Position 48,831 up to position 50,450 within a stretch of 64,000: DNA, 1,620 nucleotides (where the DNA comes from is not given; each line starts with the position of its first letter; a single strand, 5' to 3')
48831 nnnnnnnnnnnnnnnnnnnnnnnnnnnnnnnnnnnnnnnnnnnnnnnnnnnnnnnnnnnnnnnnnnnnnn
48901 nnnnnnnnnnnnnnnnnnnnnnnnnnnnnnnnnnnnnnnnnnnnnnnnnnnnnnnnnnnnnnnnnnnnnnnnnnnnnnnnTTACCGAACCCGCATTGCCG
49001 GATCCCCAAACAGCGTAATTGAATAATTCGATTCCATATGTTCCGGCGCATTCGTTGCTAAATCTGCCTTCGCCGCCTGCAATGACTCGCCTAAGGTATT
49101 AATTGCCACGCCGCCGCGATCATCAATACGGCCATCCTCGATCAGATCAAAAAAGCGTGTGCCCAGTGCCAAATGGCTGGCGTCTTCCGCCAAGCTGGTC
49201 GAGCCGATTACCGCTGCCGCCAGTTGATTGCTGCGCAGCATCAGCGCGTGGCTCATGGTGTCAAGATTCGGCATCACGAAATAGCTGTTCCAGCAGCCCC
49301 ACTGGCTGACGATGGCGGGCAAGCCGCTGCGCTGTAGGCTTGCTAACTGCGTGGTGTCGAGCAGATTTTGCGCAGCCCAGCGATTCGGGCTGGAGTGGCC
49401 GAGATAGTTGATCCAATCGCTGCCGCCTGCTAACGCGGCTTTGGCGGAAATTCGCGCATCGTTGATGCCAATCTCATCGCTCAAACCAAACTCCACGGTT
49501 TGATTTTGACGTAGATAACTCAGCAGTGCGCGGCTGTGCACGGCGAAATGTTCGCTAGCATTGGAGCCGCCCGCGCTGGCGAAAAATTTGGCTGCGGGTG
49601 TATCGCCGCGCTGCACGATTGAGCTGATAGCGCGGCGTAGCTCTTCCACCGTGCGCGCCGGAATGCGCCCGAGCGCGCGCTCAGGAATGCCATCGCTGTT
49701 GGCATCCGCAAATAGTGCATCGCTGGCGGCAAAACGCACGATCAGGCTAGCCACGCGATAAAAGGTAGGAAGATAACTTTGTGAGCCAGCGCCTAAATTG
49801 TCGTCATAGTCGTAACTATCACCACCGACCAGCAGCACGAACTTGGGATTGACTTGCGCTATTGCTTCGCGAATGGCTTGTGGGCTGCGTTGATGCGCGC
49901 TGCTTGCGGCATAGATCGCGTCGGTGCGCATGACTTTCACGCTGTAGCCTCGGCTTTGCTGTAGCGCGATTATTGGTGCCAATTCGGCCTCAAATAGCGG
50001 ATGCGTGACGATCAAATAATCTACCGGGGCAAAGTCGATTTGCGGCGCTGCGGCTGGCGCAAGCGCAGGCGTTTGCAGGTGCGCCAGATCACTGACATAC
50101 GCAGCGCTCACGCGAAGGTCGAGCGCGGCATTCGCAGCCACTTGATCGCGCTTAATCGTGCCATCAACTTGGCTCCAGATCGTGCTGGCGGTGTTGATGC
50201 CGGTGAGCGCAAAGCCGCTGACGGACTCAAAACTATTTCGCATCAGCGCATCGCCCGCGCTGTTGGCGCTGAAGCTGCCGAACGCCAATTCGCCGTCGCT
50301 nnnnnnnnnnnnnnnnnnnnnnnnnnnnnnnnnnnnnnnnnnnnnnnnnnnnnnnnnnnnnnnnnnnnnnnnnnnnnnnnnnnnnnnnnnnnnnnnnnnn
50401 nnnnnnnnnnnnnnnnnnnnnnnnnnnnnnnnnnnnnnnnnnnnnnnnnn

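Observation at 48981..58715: Giant secreted protein with a metzincin-like Zn-protease at the N-terminus and a gingipain-like C25 cysteine protease at the C-terminus, separated by about 2500 aa of propellers and Ig/lectin modules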

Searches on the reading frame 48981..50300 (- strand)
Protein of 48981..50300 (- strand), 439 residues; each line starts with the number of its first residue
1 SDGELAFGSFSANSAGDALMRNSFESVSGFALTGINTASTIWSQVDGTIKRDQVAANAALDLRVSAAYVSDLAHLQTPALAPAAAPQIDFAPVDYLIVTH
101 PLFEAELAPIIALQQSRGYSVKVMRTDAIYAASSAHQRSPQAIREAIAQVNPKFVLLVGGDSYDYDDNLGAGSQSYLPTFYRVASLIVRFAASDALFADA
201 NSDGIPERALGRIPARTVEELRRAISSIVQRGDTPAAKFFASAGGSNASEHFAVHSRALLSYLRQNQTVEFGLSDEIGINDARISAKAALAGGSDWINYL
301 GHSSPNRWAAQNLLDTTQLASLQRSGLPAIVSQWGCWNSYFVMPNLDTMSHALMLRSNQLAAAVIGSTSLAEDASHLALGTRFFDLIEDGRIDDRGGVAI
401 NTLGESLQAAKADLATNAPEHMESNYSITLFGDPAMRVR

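Call 9: search_solved_structures(query=window:48981-50300:-, max_evalue=1, show_alignments=2)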
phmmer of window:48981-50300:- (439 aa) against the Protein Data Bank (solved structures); distinct sequences matched with E-value up to 1: 3.
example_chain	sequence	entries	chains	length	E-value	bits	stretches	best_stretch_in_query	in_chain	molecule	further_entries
1cvr_A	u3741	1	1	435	0.083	15.2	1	251-355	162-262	GINGIPAIN R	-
4ief_B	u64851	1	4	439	0.11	14.7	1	254-357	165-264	Gingipain R2 Mature Domain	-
6za2_A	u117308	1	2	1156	0.16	14.3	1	209-438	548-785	Por secretion system protein porU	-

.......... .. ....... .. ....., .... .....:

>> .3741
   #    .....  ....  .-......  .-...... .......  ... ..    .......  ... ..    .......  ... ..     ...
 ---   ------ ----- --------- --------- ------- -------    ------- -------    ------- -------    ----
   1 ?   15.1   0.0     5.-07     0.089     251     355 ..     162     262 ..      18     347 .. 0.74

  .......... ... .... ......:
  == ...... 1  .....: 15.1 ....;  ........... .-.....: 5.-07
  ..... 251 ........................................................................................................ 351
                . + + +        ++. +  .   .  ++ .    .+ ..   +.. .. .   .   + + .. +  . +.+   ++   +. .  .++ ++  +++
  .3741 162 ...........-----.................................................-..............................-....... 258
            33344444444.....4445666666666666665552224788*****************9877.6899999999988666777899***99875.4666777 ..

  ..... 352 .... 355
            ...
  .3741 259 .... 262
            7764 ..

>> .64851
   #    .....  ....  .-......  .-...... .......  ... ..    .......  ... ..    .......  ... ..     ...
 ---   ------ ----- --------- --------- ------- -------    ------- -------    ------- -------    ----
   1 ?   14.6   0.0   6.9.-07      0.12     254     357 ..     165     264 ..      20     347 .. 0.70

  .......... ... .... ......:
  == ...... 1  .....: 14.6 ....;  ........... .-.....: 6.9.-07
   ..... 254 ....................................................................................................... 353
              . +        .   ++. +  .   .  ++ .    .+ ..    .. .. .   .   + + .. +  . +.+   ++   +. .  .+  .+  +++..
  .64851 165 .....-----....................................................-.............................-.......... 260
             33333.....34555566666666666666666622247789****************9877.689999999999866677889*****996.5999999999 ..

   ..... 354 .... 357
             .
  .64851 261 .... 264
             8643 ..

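Call 46: find_related_loci(query=window:48981-50075:-, collection=genome_contigs, flank=10000)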
Query window:48981-50075:- (364 aa) in genome_contigs; peptide patterns used: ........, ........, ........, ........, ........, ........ (x = any residue, [..] = any of these).
156 stretches matched a pattern; 76 encode a relative of the query (tblastn E <= 1e-3); 76 distinct loci.
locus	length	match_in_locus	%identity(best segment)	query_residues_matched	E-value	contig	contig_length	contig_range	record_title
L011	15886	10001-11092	88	1-364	0e+0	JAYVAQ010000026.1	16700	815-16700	MAG: Rhodanobacteraceae bacterium isolate GL26_DN_metabinner_7 GL26_DN_metabinner_7_25, whole genome shotgun sequence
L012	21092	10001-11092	83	1-364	0e+0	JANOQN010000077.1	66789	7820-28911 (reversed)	MAG: Rhodanobacteraceae bacterium isolate VAR_4_metabat_336 VAR_4_k141_270606, whole genome shotgun sequence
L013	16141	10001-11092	82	1-364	0e+0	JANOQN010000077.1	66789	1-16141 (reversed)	MAG: Rhodanobacteraceae bacterium isolate VAR_4_metabat_336 VAR_4_k141_270606, whole genome shotgun sequence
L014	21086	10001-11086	73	3-364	0e+0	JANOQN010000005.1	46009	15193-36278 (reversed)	MAG: Rhodanobacteraceae bacterium isolate VAR_4_metabat_336 VAR_4_k141_2695791, whole genome shotgun sequence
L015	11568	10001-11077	70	2-360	3e-171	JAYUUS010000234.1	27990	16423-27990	MAG: Rhodanobacteraceae bacterium isolate GL122_UP_metabinner_5 GL122_UP_metabinner_5_233, whole genome shotgun sequence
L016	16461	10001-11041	67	17-364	2e-158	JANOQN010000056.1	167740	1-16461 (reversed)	MAG: Rhodanobacteraceae bacterium isolate VAR_4_metabat_336 VAR_4_k141_969321, whole genome shotgun sequence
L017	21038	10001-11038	67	18-364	1e-155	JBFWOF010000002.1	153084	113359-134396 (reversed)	MAG: Lysobacterales bacterium isolate CA_2019_TPBF_13 NODE_995_length_153084_cov_6.902404_TPBF, whole genome shotgun seq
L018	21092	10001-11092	66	1-364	2e-156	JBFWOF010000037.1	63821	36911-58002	MAG: Lysobacterales bacterium isolate CA_2019_TPBF_13 NODE_3372_length_63821_cov_6.870129_TPBF, whole genome shotgun seq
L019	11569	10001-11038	67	18-364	5e-155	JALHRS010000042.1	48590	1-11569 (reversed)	MAG: Lysobacterales bacterium isolate maxbin.218_sub c_000000003571, whole genome shotgun sequence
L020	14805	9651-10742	63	1-364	3e-153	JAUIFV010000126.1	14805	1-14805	MAG: Gammaproteobacteria bacterium isolate Co_bin.113 NODE_22525_length_14805_cov_0.997070, whole genome shotgun sequenc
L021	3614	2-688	74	136-364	5e-116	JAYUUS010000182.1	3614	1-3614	MAG: Rhodanobacteraceae bacterium isolate GL122_UP_metabinner_5 GL122_UP_metabinner_5_181, whole genome shotgun sequence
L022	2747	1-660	74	145-364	5e-108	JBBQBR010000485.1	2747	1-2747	MAG: Lysobacterales bacterium isolate Co_metawrap_1319 Cmw_1319_k141_27140211_length_2747_cov_7.0000, whole genome shotg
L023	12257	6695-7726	38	3-363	6e-69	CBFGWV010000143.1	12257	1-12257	MAG TPA_asm: uncultured Candidatus Competibacteraceae bacterium isolate SRR17295757_concoct_136 genome assembly, contig:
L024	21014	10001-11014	39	18-360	1e-68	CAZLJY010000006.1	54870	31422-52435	MAG TPA_asm: uncultured Gammaproteobacteria bacterium isolate binchicken_co366_45 genome assembly, contig: NODE_254_leng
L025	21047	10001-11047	36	2-361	7e-67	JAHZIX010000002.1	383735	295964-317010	MAG: Deltaproteobacteria bacterium isolate P_S1_bin.14 k141_74377, whole genome shotgun sequence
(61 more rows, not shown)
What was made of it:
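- On PorU-type T9SS sortase (NCBIfam NF033707): The relatives are Lysobacterales (call 46).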

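Call 54: search_protein_families(library=pfam, max_evalue=0.0001, proteins=[L013:4892-7600:+, L014:4322-7645:+, L015:5585-7597:+, L016:3851-7537:+, L017:4553-7591:+, L018:839-7612:+, L020:2592-7040:+])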
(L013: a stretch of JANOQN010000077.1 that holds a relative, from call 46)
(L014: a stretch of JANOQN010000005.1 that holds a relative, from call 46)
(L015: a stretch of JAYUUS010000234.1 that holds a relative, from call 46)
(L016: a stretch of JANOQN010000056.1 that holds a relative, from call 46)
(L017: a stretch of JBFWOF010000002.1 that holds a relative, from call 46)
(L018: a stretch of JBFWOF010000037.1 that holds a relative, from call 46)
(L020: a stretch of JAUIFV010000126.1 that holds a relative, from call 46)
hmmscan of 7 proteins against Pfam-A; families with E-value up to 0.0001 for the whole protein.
L013:4892-7600:+ (903 aa): 2 families
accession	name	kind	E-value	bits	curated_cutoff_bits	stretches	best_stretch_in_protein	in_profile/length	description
PF14312.12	FG-GAP_2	-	1.9e-206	668.7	23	13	171-219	1-49/49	FG-GAP repeat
PF09582.15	AnfO_nitrog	-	9.3e-07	28.8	30.3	0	752-788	1-37/190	Iron only nitrogenase protein AnfO (AnfO_nitrog)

L014:4322-7645:+ (1108 aa): 2 families
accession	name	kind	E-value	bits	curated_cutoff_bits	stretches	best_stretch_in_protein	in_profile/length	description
PF00082.27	Peptidase_S8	-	3.8e-14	53.1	21.8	1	290-671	73-288/288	Subtilase family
PF16640.11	Big_3_5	-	2.2e-07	31.8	35.5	1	1030-1103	8-87/88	Bacterial Ig-like domain (group 3)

L015:5585-7597:+ (671 aa): 0 families

L016:3851-7537:+ (1229 aa): 4 families
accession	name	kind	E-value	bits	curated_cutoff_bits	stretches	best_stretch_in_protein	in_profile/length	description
PF13583.11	Reprolysin_4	-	1e-30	107.4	22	1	230-435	3-203/203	Metallo-peptidase family M12B Reprolysin-like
PF13582.12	Reprolysin_3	-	7.4e-23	81.8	22.4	1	256-376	3-123/123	Metallo-peptidase family M12B Reprolysin-like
PF13574.12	Reprolysin_2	-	2.8e-22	80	27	1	257-421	8-187/195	Metallo-peptidase family M12B Reprolysin-like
PF13688.12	Reprolysin_5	-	1.3e-18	68.4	27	1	229-409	2-189/196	Metallo-peptidase family M12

L017:4553-7591:+ (1013 aa): 2 families
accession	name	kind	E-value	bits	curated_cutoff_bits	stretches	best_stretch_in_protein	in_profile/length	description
PF15902.12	Sortilin-Vps10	-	3.2e-13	49.7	33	0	528-635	7-114/446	Sortilin, neurotensin receptor 3,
PF02012.26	BNR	-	1.1e-05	25.1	27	0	861-871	1-11/12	BNR/Asp-box repeat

L018:839-7612:+ (2258 aa): 8 families
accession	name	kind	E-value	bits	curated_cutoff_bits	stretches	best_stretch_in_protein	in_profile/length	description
PF17164.10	DUF5122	-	0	1099.9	27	25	1175-1210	1-36/36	Domain of unknown function (DUF5122) beta-propeller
PF24684.1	Vgb_lyase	-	3.7e-23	82.2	50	1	1167-1424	13-235/290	Virginiamycin B lyase family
PF12768.13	Rax2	-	9.1e-18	65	28.8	0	1839-1912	23-97/254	Rax2 C-terminal beta propeller domain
PF01833.30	TIG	-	3.5e-14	53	20.9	1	1548-1628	1-84/84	IPT/TIG domain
PF03160.20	Calx-beta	-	3.2e-12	46.9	27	1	2089-2166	24-100/119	Calx-beta domain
PF00400.38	WD40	-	3.9e-08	33.9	27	0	1741-1766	11-33/39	WD domain, G-beta repeat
PF07494.17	Reg_prop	-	1.3e-07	31.4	20.4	0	736-754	4-22/24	Two component regulator propeller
PF14250.11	AbrB-like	-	1.1e-05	25.9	25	0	1167-1188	28-49/70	AbrB-like transcriptional regulator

L020:2592-7040:+ (1483 aa): 1 family
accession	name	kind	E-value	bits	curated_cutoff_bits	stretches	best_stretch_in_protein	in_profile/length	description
PF01483.27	P_proprotein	-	7.5e-11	42.4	21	1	1072-1182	8-85/86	Proprotein convertase P-domain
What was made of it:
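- Paralogue heads include Peptidase_S8 and Reprolysin (call 54).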
